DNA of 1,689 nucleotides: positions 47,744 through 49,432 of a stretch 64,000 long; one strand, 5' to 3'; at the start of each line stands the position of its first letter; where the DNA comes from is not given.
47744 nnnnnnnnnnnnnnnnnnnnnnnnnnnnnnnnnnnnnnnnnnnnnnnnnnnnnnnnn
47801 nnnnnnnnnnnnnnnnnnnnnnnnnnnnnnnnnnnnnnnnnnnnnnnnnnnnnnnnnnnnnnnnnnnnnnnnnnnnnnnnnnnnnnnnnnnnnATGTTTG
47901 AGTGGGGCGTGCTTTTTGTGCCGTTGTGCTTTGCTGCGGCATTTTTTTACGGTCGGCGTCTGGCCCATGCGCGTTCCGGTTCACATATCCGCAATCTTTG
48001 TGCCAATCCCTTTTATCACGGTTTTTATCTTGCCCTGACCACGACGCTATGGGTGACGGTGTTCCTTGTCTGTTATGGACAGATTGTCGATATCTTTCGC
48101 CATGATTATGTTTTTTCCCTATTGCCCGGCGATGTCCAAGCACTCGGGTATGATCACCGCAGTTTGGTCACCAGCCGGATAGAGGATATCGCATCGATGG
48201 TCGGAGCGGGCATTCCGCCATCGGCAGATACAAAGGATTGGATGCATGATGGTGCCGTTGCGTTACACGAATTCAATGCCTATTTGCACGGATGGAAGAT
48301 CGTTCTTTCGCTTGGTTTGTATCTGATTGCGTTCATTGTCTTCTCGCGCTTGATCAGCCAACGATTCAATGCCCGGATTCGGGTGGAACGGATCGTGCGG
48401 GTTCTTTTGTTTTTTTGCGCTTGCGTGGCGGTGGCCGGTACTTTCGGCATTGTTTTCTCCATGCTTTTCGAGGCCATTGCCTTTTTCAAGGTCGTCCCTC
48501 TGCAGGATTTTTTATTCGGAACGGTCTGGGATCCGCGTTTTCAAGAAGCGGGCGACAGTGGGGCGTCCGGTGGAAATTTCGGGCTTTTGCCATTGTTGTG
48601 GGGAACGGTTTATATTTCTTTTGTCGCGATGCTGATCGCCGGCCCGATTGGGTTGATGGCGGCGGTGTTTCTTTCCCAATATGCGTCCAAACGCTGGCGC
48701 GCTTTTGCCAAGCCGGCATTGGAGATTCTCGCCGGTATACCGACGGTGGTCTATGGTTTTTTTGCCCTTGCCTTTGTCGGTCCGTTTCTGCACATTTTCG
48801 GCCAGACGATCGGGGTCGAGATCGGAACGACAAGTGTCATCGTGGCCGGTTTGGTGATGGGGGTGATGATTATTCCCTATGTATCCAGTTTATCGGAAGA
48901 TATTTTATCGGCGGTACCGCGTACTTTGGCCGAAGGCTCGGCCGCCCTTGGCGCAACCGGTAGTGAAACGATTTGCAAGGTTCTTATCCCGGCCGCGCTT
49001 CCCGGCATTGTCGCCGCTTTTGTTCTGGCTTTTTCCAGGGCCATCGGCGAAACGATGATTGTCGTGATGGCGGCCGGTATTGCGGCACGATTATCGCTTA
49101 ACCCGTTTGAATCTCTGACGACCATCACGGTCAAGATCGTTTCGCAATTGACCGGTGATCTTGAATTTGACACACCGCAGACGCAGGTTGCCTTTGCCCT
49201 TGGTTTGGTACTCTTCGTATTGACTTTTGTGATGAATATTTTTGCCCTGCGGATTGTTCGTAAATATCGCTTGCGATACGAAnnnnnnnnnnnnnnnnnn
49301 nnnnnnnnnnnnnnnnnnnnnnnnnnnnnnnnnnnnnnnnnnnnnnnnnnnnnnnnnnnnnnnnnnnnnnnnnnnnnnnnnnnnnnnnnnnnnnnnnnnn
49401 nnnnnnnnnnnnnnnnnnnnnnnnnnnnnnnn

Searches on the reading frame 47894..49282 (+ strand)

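Call 46: search_protein_families(library=pfam, proteins=[window:47894-49282:+])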
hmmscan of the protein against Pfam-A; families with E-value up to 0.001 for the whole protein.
window:47894-49282:+ (463 aa): 2 families
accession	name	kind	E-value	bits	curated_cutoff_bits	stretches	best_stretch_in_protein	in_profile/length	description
PF00528.27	BPD_transp_1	-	2.4e-16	60.4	26.4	1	251-459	3-183/184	Binding-protein-dependent transport system inner membrane component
PF12501.13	DUF3708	-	3.5e-15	56.5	24.1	1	7-181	2-165/166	Phosphate ATP-binding cassette transporter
